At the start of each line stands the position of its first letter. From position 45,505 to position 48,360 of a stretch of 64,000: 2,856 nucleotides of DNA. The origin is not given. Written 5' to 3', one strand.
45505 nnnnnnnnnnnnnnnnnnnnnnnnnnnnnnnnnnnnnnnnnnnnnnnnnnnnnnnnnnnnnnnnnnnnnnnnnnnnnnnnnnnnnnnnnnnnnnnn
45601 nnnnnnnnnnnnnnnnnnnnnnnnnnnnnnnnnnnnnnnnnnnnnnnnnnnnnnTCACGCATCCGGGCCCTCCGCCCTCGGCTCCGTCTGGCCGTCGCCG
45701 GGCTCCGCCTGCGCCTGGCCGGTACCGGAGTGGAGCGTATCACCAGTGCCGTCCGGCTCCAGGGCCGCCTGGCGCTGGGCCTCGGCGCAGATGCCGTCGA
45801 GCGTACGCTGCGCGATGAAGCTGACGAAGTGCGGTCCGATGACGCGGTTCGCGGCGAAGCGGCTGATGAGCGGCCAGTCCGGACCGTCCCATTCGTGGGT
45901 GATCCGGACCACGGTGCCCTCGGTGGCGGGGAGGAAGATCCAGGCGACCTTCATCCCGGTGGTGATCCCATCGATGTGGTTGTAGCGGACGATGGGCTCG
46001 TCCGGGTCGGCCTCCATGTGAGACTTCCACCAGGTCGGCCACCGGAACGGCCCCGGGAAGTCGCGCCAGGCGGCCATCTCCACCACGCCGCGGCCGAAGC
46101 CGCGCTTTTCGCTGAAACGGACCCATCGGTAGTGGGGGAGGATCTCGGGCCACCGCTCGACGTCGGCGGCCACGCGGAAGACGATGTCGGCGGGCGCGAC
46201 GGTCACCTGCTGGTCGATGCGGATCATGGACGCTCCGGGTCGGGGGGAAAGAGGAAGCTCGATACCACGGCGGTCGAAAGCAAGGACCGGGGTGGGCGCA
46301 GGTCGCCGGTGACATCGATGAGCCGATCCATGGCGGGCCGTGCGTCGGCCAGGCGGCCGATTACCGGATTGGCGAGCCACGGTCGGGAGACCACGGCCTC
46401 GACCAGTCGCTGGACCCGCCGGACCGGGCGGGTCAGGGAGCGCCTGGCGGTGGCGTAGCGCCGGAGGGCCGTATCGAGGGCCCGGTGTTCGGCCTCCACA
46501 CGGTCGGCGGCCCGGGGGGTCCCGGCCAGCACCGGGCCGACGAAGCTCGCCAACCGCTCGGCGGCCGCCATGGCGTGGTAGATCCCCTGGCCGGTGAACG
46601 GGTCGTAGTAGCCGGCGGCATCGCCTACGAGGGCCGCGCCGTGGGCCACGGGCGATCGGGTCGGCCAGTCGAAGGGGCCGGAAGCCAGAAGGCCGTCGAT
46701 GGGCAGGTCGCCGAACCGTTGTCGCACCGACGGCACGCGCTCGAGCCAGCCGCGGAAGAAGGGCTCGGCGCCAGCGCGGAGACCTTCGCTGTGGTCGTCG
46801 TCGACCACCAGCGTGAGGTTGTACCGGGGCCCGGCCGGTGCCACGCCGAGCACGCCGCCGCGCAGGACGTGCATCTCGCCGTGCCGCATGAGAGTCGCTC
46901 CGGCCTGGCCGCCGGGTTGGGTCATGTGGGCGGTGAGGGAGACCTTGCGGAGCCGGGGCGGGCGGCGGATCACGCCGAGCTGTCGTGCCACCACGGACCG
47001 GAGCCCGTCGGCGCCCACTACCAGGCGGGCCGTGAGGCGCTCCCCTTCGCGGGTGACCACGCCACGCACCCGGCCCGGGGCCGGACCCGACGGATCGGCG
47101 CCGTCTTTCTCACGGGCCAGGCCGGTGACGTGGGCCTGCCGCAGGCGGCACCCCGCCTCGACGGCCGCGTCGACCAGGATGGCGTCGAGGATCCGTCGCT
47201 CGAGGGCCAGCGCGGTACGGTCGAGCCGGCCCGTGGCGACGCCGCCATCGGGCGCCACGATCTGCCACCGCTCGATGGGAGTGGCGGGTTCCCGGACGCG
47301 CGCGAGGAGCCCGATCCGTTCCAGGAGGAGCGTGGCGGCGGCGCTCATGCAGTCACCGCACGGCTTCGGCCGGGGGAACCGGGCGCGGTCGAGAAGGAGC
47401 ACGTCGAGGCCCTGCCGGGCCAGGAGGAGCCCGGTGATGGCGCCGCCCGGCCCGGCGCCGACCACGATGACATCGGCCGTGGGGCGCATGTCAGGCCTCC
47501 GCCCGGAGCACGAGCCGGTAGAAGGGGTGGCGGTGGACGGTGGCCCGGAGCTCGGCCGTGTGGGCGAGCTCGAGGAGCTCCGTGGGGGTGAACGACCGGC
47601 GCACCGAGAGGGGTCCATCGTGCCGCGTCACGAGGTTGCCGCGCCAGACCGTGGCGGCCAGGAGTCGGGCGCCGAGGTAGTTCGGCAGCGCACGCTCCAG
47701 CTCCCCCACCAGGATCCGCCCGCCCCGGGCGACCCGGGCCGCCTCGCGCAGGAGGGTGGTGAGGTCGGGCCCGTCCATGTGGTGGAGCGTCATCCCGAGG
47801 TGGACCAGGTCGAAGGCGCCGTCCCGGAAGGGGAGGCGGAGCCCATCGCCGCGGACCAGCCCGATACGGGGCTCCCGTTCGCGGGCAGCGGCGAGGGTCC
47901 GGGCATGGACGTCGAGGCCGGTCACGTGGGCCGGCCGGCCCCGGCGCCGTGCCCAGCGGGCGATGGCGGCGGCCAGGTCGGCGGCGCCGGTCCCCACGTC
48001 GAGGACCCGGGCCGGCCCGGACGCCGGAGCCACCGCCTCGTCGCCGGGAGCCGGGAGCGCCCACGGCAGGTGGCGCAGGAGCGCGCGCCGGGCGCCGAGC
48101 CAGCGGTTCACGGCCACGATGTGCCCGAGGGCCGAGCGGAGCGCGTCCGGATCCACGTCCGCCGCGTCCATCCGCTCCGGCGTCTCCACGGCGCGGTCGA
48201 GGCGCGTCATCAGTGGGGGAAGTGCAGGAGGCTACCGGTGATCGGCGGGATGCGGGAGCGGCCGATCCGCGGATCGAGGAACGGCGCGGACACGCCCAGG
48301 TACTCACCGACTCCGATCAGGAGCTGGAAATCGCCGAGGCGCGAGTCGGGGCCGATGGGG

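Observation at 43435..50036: Orphan-ketosynthase envelope operon: Omp85 / SAM-MT / flavin oxidoreductase / SRPBCC / FabF-type KS / DUF4126-PH, all start-stop coupled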

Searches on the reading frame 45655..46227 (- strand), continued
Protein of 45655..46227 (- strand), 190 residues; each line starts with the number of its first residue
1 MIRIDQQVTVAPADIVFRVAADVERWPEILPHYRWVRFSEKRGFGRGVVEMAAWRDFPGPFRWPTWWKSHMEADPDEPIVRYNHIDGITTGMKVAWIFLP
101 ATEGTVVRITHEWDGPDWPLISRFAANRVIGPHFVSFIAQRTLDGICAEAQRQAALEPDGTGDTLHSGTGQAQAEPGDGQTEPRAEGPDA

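Call 92: search_protein_families(library=ncbifam, proteins=[L015:3751-5148:+, L019:6089-6742:+, L019:11620-12000:+, L086:11830-12591:+, L086:8741-8992:+], max_evalue=0.001)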
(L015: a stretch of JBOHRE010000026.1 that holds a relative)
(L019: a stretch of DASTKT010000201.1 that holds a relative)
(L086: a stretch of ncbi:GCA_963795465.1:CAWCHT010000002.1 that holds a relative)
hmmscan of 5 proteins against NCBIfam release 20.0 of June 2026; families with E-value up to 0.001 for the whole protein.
L015:3751-5148:+ (465 aa): 33 families (the best 25 are shown)
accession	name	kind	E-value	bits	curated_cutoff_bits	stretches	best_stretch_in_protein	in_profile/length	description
NF006549.0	PRK09045.1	equivalog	1.2e-74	251.6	540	1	10-446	14-439/444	TRZ/ATZ family hydrolase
NF006055.0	PRK08203.1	equivalog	2.1e-63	214.5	532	2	175-447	199-451/455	8-oxoguanine deaminase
NF004701.0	PRK06038.1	equivalog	4.8e-60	203.5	609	1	21-434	21-414/432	N-ethylammeline chlorohydrolase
NF006252.0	PRK08393.1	equivalog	1.8e-57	195.3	617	1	51-440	44-417/424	N-ethylammeline chlorohydrolase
NF005557.0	PRK07228.1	equivalog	4.9e-57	193.6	522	1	21-447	19-438/445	5'-deoxyadenosine deaminase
NF005211.0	PRK06687.1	equivalog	5.7e-49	167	703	1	26-425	23-412/419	TRZ/ATZ family protein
NF006269.1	PRK08418.1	equivalog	9.9e-49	166.1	320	1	57-392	54-381/408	aminofutalosine deaminase family hydrolase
NF006056.0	PRK08204.1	subfamily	7.6e-45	153.5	391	2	244-448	229-442/449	hypothetical protein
NF009059.0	PRK12393.1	equivalog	1.6e-40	139.2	543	1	235-446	246-455/460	amidohydrolase family protein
NF006681.0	PRK09229.1-2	equivalog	1.7e-39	135.8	362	2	162-430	182-432/451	formimidoylglutamate deiminase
NF012037.0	PRK15493.1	equivalog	4.2e-39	134.6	779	1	52-434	50-421/435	bifunctional S-methyl-5'-thioadenosine deaminase/S-adenosylhomocysteine deaminase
NF004801.0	PRK06151.1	subfamily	6.3e-36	124.2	416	1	153-448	182-464/491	chlorohydrolase family protein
NF004995.0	PRK06380.1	subfamily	1.9e-32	112.8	567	1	24-421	22-398/418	metal-dependent hydrolase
TIGR02967.1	guan_deamin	equivalog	3.2e-32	112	375.4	1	24-388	7-363/401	guanine deaminase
TIGR02022.1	hutF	equivalog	4.7e-29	101.4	413.05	1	158-434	179-442/455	formimidoylglutamate deiminase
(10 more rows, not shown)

L019:6089-6742:+ (217 aa): 0 families

L019:11620-12000:+ (126 aa): 5 families
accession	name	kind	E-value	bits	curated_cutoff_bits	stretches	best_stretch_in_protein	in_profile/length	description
NF041537.1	ArsM_AhpD_UU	exception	2e-09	36.7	510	1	30-103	264-335/345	arsenite methyltransferase/AhpD domain selenoprotein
TIGR04169.1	perox_w_seleSAM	hypoth_equivalog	2.3e-09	37.3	120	1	33-106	23-96/109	arsenosugar biosynthesis-associated peroxidase-like protein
TIGR00778.1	ahpD_dom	domain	2.5e-07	30.1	27.8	1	47-95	1-49/51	alkylhydroperoxidase AhpD family core domain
NF041047.1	GSU3128_fam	equivalog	8.1e-05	22.6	110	1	48-99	16-67/84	GSU3128 family (seleno)protein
NF045649.1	2X_seleno_MduS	exception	0.00033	19.7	380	1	38-99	240-301/338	methyltransferase domain-containing selenoprotein MduS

L086:11830-12591:+ (253 aa): 0 families

L086:8741-8992:+ (83 aa): 61 families (the best 25 are shown)
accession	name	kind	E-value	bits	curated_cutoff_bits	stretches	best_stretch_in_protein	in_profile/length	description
NF045480.1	FdxA_Actino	equivalog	1.5e-29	102.3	125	1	1-81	1-79/107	ferredoxin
NF045490.1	FdxA_Protbact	equivalog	1.1e-23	83.5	135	1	1-80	1-78/104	ferredoxin FdxA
NF058577.1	FdxA_fam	equivalog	1.7e-14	53.7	65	1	1-56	1-52/52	4Fe-4S ferredoxin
TIGR04105.1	FeFe_hydrog_B1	subfamily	9.1e-12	44.4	450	1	2-59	106-161/462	monomeric [FeFe] hydrogenase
NF040864.1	HgcB_ferredoxin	equivalog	3.2e-10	39.7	99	1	6-63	13-67/93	mercury methylation ferredoxin HgcB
NF038355.1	FDH3_beta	equivalog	1.3e-09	38.4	240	1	6-56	51-100/180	formate dehydrogenase FDH3 subunit beta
NF043039.1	HgcAB_like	equivalog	2.9e-09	37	285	1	7-57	300-349/350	HgcAB-like fusion protein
NF045874.1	Vhu_polyferre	exception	2.9e-09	36.1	600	1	4-67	125-184/381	F420-non-reducing hydrogenase associated-polyferredoxin VhuB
TIGR02951.1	DMSO_dmsB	equivalog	4.8e-09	36.4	214.1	1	2-59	57-114/161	DMSO/selenate family reductase complex B subunit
NF007382.0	PRK09898.1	equivalog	5.1e-09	36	213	1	5-56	119-170/208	ferredoxin-like protein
NF041715.1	arsenate_red_ArrB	equivalog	7.7e-09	35.4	450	1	8-72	56-120/233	arsenate respiratory reductase iron-sulfur subunit ArrB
TIGR01944.1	rnfB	subfamily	2.3e-08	33.8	68.7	1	2-62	108-165/190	RnfABCDGE type electron transport complex subunit B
NF011569.0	PRK14993.1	equivalog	4.5e-08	32.8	416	1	9-63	100-153/244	tetrathionate reductase subunit TtrB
NF038196.1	ferrodoxin_EFR1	subfamily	1.3e-07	31.9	75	1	5-62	182-234/242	EFR1 family ferrodoxin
NF045797.1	DsrO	equivalog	1.9e-07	30.7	200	1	11-60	105-153/235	sulfate reduction electron transfer complex DsrMKJOP subunit DsrO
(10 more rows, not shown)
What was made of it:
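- Tried and rejected: The amidohydrolase inserted after the Omp85 gene in relatives is an unspecific TRZ/ATZ family hydrolase (call 92).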

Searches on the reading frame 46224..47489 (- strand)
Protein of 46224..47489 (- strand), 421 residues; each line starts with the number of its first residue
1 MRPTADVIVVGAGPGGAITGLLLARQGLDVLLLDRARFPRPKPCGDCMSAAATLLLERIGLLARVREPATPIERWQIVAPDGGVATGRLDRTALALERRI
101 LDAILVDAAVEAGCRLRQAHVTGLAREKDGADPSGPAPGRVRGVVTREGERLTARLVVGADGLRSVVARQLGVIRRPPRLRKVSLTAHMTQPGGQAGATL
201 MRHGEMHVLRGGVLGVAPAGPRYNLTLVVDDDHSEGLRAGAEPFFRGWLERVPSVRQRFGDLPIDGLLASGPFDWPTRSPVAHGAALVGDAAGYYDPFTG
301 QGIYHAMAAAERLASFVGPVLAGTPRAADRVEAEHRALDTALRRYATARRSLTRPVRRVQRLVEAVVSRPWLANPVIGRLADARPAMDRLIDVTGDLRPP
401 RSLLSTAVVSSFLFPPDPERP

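Call 3: search_protein_families(library=pfam, proteins=[window:46224-47489:-], max_evalue=0.01)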
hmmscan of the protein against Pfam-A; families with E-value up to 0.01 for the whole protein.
window:46224-47489:- (421 aa): 9 families
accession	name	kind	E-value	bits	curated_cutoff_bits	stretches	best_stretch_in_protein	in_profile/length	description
PF01494.25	FAD_binding_3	-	3e-23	83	22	1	5-175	2-171/349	FAD binding domain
PF04820.20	Trp_halogenase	-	1.2e-06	28.1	21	0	92-170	151-220/458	Tryptophan halogenase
PF01266.30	DAO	-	2.5e-05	24.4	27.9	1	6-38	1-33/353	FAD dependent oxidoreductase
PF13450.12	NAD_binding_8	-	2.9e-05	24.7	21.9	1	9-37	1-29/68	NAD(P)-binding Rossmann-like domain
PF12831.13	FAD_oxidored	-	0.0004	20.2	27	1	6-38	1-33/416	FAD dependent oxidoreductase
PF07992.20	Pyr_redox_2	-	0.0012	18.7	26.1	1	6-39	2-32/291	Pyridine nucleotide-disulphide oxidoreductase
PF05834.18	Lycopene_cycl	-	0.0013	18.3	23.4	0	6-169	1-148/380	Lycopene cyclase protein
PF01134.28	GIDA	-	0.0025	17.4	22.1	0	6-38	1-29/391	Glucose inhibited division protein A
PF00890.30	FAD_binding_2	-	0.0093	15.6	20.4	1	6-35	1-30/414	FAD binding domain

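Call 4: search_protein_families(library=ncbifam, proteins=[window:46224-47489:-], max_evalue=0.01)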
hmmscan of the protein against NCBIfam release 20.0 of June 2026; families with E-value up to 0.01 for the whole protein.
window:46224-47489:- (421 aa): 72 families (the best 25 are shown)
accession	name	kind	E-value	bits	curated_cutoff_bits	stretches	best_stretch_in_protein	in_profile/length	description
TIGR02032.1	GG-red-SF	subfamily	5.5e-40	137.9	158.8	1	6-311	2-291/297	geranylgeranyl reductase family protein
NF049967.1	QhpG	equivalog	2.6e-25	89.2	240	1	7-349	1-319/423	flavin-dependent monooxygenase QhpG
TIGR02023.1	BchP-ChlP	subfamily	1.4e-19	70.4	343.3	2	6-173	2-163/388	geranylgeranyl diphosphate reductase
TIGR01988.1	Ubi-OHases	subfamily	4.4e-18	65.3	224.65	1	6-318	1-313/387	ubiquinone biosynthesis hydroxylase, UbiH/UbiF/VisC/COQ6 family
NF045655.1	MkRedMenJ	equivalog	4.9e-18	65.2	700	1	2-174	2-169/406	menaquinone reductase MenJ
TIGR01984.1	UbiH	equivalog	1e-14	54.2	392.2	1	6-327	1-322/382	2-octaprenyl-6-methoxyphenyl hydroxylase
NF038174.1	maturase_GoxB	equivalog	1.2e-14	54.1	400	1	6-180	2-170/358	glycine oxidase maturase GoxB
NF005691.0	PRK07494.1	equivalog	2.9e-14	52.4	459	1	3-344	7-330/404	UbiH/UbiF family hydroxylase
NF033113.0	halo_ClmS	equivalog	4.3e-13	48.6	900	1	5-318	3-322/570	chloramphenicol-biosynthetic FADH2-dependent halogenase CmlS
NF004829.0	PRK06183.1-3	subfamily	4.8e-13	48.7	390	1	4-173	8-183/520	bifunctional 3-(3-hydroxy-phenyl)propionate/3-hydroxycinnamic acid hydroxylase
NF006593.0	PRK09126.1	equivalog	1e-12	47.7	420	2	144-356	147-345/393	5-demethoxyubiquinol-8 5-hydroxylase UbiM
NF005313.0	PRK06847.1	subfamily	1.1e-12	47.6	372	1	4-171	4-169/375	hypothetical protein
NF041080.1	DGGGPL_reductase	equivalog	2.5e-12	46.4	580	1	6-171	3-163/447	digeranylgeranylglycerophospholipid reductase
NF033145.1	rif_monoox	equivalog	3.8e-12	45.8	800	1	6-173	2-162/472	rifampin monooxygenase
NF004780.0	PRK06126.1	subfamily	7.8e-12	44.3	445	1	4-73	8-77/552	hypothetical protein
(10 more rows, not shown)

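Call 18: search_solved_structures(query=window:46224-47489:-, max_evalue=0.001)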
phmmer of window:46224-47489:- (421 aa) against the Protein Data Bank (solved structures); distinct sequences matched with E-value up to 0.001: 33.
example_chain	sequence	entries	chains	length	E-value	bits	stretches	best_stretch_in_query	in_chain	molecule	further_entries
3i3l_A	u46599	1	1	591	2.2e-12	50.1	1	6-319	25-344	Alkylhalidase CmlS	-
3e1t_A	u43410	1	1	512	7e-10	41.9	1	5-325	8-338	Halogenase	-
7vwp_D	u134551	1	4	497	3.8e-09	39.5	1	5-315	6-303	FlsO1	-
6ui5_A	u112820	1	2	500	4.1e-09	39.4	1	6-173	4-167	2-polyprenyl-6-methoxyphenol hydroxylase-like FAD-dependent oxidoreductase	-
8zop_A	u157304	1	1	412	6.4e-09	38.7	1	5-66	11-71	Halogenase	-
7xgb_A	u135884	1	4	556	1.2e-08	37.8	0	5-46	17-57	Tetracycline 7-halogenase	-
7v0b_A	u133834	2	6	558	1.2e-08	37.8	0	5-46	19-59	Tetracycline 7-halogenase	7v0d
5buk_A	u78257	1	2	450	3.8e-08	36.2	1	1-68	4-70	FADH2-dependent halogenase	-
5bva_A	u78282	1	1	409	8.8e-08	35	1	6-324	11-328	flavin-dependent halogenase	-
5bul_A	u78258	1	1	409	1.2e-07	34.5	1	6-324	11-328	flavin-dependent halogenase triple mutant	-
7fco_A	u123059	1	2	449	1.3e-07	34.4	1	1-68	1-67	ChlB4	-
2x3n_A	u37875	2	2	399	3.9e-07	32.9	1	5-69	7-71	PROBABLE FAD-DEPENDENT MONOOXYGENASE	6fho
6sw2_A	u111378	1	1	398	3.9e-07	32.9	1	5-69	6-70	Probable FAD-dependent monooxygenase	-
6sw1_A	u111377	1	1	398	4e-07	32.8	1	5-69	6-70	Probable FAD-dependent monooxygenase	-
7yj0_A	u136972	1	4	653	4.4e-07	32.7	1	5-172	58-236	VibO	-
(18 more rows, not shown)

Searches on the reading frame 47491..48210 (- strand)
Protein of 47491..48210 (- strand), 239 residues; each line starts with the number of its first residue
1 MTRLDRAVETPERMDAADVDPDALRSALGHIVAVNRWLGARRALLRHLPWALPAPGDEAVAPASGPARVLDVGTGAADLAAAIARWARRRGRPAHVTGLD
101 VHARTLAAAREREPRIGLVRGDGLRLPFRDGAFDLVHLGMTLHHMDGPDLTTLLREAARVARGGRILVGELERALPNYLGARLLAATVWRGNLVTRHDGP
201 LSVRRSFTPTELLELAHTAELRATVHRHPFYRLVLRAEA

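Call 3: search_protein_families(library=pfam, proteins=[window:47491-48210:-], max_evalue=0.01)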
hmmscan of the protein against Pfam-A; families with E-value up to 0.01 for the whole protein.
window:47491-48210:- (239 aa): 7 families
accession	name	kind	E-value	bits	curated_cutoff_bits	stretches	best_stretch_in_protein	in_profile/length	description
PF13649.12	Methyltransf_25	-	5e-18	66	27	1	69-162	1-94/97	Methyltransferase domain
PF08241.18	Methyltransf_11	-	1.8e-17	64.2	21.2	1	70-165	1-91/95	Methyltransferase domain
PF01209.24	Ubie_methyltran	-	4.2e-12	46.4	20.1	1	66-172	48-155/233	ubiE/COQ5 methyltransferase family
PF13847.12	Methyltransf_31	-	3e-11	43.6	27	1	67-172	5-113/145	Methyltransferase domain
PF08242.18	Methyltransf_12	-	1.4e-09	39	30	1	70-162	1-93/98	Methyltransferase domain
PF13489.12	Methyltransf_23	-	3.9e-08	33.6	27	1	59-221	16-159/164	Methyltransferase domain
PF13679.12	Methyltransf_32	-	0.0019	18.6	27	1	63-118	23-78/143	Methyltransferase domain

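Call 4: search_protein_families(library=ncbifam, proteins=[window:47491-48210:-], max_evalue=0.01)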
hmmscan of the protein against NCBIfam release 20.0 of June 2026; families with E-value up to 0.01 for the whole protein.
window:47491-48210:- (239 aa): 23 families
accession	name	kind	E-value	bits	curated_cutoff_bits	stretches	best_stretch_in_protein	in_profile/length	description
NF004851.0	PRK06202.1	equivalog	2e-39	135.5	243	1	5-235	8-227/237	hypothetical protein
NF001241.0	PRK00216.1-2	equivalog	3.6e-13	49.7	327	1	67-173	53-152/231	demethylmenaquinone methyltransferase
NF001243.0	PRK00216.1-4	equivalog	5e-12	45.7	235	1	67-180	49-161/237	demethylmenaquinone methyltransferase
TIGR02752.1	MenG_heptapren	equivalog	5.6e-12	45.7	419.85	1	67-181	47-160/231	demethylmenaquinone methyltransferase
TIGR01934.1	MenG_MenH_UbiE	subfamily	3.1e-11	43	158.35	1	66-171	40-144/223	ubiquinone/menaquinone biosynthesis methyltransferase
NF045667.1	MTase_DVU1556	equivalog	3.8e-11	42.9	155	1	65-173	22-124/213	DVU_1556 family methyltransferase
NF001244.0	PRK00216.1-5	equivalog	3.8e-10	39.5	216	1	66-170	49-155/236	bifunctional demethylmenaquinone methyltransferase/2-methoxy-6-polyprenyl-1,4-benzoquinol methylase UbiE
NF043040.1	corrin_prot_MT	hypoth_equivalog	1.6e-09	37.5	180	1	67-187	43-164/216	corrinoid protein-associated methyltransferase CpaM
NF001240.0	PRK00216.1-1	equivalog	1e-08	34.6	378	1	67-175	65-175/251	bifunctional demethylmenaquinone methyltransferase/2-methoxy-6-polyprenyl-1,4-benzoquinol methylase UbiE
NF052510.1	methyltran_MpqE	exception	6.6e-08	32.2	335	1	65-174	46-157/234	methyl-plastoquinone biosynthesis methyltransferase MpqE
NF004452.0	PRK05785.1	equivalog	8.7e-08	31.9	207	1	66-163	52-139/228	hypothetical protein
NF001242.0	PRK00216.1-3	equivalog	9.4e-08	31.7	351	1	66-171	70-178/258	bifunctional demethylmenaquinone methyltransferase/2-methoxy-6-polyprenyl-1,4-benzoquinol methylase UbiE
NF045823.1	PthPhpthDimycoMt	equivalog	1.8e-07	30.6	300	1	69-166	70-163/256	phthiotriol/phenolphthiotriol dimycocerosates methyltransferase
NF007610.0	PRK10258.1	equivalog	2e-07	30.6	342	1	66-166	43-136/251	malonyl-ACP O-methyltransferase BioC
NF045825.1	FAmtase_mtf2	equivalog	2.7e-07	30.1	400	1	68-168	61-158/248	fatty-acid O-methyltransferase Mtf2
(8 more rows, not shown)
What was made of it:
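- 47491..48210 (-): Class-I SAM-dependent methyltransferase (239 aa); tailoring enzyme of the cassette. MenG/UbiE models score <= 50 bits (calls 3, 4).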

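Call 38: search_solved_structures(query=window:47491-48210:-, max_evalue=0.0001)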
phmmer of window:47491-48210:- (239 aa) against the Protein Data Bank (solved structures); distinct sequences matched with E-value up to 0.0001: 7.
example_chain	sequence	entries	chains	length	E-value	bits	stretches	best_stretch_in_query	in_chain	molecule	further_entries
2gs9_A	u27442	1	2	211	4.1e-08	36.3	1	69-176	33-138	Hypothetical protein TT1324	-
3bus_A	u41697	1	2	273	1.4e-07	34.5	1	65-189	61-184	Methyltransferase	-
3bkw_A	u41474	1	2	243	1e-06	31.7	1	49-161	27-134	S-adenosylmethionine dependent methyltransferase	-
6uv6_A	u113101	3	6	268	2.2e-06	30.6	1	62-167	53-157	D-glucose O-methyltransferase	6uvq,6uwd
8zc8_A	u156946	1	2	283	4.5e-06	29.6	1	66-174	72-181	MitM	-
21zq_A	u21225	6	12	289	4.7e-06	29.5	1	66-174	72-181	MitM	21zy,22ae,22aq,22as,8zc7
1vl5_A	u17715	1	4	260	5.8e-05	26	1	60-168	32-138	unknown conserved protein BH2331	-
